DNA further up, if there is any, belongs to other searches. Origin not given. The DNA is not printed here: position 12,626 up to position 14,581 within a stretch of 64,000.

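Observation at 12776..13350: PilT retraction ATPase carries an extra N-terminal GspE-N/MshEN-like domain; PilB has two MshEN-like c-di-GMP-binding-type motifs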

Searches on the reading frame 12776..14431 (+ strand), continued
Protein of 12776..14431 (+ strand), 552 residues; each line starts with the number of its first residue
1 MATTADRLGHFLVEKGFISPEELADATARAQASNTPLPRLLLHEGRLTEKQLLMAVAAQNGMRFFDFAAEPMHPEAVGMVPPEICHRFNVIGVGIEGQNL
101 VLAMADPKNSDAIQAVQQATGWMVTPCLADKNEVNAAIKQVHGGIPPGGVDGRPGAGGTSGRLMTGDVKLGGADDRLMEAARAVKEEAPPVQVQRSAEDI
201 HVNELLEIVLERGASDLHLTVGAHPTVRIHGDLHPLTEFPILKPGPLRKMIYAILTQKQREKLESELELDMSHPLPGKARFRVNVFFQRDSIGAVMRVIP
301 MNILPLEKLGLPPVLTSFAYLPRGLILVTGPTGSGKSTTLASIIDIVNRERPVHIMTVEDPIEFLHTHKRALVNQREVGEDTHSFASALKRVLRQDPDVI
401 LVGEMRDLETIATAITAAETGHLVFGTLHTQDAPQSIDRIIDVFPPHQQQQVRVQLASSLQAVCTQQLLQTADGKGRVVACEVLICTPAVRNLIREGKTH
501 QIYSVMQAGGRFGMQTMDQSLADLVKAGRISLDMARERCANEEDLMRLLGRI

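Call 45: search_protein_families(library=ncbifam, alignment_id=A1, max_evalue=1e-9)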
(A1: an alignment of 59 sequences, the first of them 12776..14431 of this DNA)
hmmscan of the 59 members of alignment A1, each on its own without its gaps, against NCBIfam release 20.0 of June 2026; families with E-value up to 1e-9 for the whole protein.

A. member 1, window:12776-14431:+ (552 aa): 17 families
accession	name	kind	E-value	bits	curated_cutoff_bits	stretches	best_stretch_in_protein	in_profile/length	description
TIGR01420.1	pilT_fam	subfamily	3.4e-148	493.4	319.1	1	202-543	2-342/343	PilT/PilU family type 4a pilus ATPase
TIGR02538.1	type_IV_pilB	equivalog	2.6e-65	221.1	675.65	1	8-468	2-451/564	type IV-A pilus assembly ATPase PilB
TIGR02525.1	plasmid_TraJ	equivalog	9.7e-48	163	368.3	1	211-494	21-322/372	plasmid transfer ATPase TraJ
TIGR02533.1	type_II_gspE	equivalog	6.6e-45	153.7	630.25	1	303-469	219-379/486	type II secretion system ATPase GspE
NF007755.0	PRK10436.1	equivalog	4.2e-42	144.4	617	1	83-470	12-356/465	type II secretion system protein GspE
NF053534.1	T4PilAsmATPsTfpB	equivalog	4.3e-38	131.1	850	1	205-443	208-452/584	type IV pilus assembly ATPase TfpB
TIGR02524.1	dot_icm_DotB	equivalog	3.5e-37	128.4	463.3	1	199-530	3-345/358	Dot/Icm type IV secretion system ATPase DotB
NF041000.1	ATPase_ComGA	equivalog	2.9e-36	124.8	300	1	318-470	123-266/267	competence type IV pilus ATPase ComGA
NF058587.1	archaellum_moto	equivalog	7.8e-17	61.2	550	1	326-440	278-393/527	archaellum flagellar ATPase motor FlaI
NF012033.0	PRK15489.1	equivalog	7.8e-14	50.8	537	1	3-143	488-628/703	glycosyl transferase family protein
TIGR02782.1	TrbB_P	equivalog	1.9e-13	50.4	304.55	1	324-465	137-277/303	P-type conjugative transfer ATPase TrbB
TIGR02788.1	VirB11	equivalog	2.6e-12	46.4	249.95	1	324-444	145-266/308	P-type DNA transfer ATPase VirB11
TIGR03819.1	heli_sec_ATPase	hypoth_equivalog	4.3e-12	45.9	373.15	1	325-465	180-324/340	TadA family conjugal transfer-associated ATPase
NF008411.1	PRK11234.1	equivalog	1.1e-11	43.9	1170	1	6-140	482-615/723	cyclic di-3',5'-guanylate-activated glycosyltransferase NfrB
NF053729.1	c-di-GMP_motif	domain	3.5e-11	42.7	38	1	7-59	1-53/53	cyclic di-GMP-binding domain-containing protein, MshE-related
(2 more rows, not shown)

B. families by the number of members that match (of 59 scanned): 19 families
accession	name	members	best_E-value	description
TIGR01420.1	pilT_fam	59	6e-149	PilT/PilU family type 4a pilus ATPase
TIGR02538.1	type_IV_pilB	59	1.5e-68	type IV-A pilus assembly ATPase PilB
TIGR02533.1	type_II_gspE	59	3.2e-51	type II secretion system ATPase GspE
TIGR02525.1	plasmid_TraJ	59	1.1e-48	plasmid transfer ATPase TraJ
TIGR02524.1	dot_icm_DotB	59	2.3e-45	Dot/Icm type IV secretion system ATPase DotB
NF007755.0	PRK10436.1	59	5.9e-44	type II secretion system protein GspE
NF053534.1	T4PilAsmATPsTfpB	59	5.9e-44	type IV pilus assembly ATPase TfpB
NF041000.1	ATPase_ComGA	59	1.6e-38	competence type IV pilus ATPase ComGA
NF058587.1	archaellum_moto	59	2.2e-18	archaellum flagellar ATPase motor FlaI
TIGR02782.1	TrbB_P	59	6.5e-16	P-type conjugative transfer ATPase TrbB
TIGR02788.1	VirB11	59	2.9e-14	P-type DNA transfer ATPase VirB11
TIGR03819.1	heli_sec_ATPase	59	3.4e-14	TadA family conjugal transfer-associated ATPase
NF012033.0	PRK15489.1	58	4.2e-18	glycosyl transferase family protein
NF008411.1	PRK11234.1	58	5.1e-18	cyclic di-3',5'-guanylate-activated glycosyltransferase NfrB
NF010469.0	PRK13894.1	58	3.9e-12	conjugal transfer ATPase TrbB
NF053729.1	c-di-GMP_motif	31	3.9e-12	cyclic di-GMP-binding domain-containing protein, MshE-related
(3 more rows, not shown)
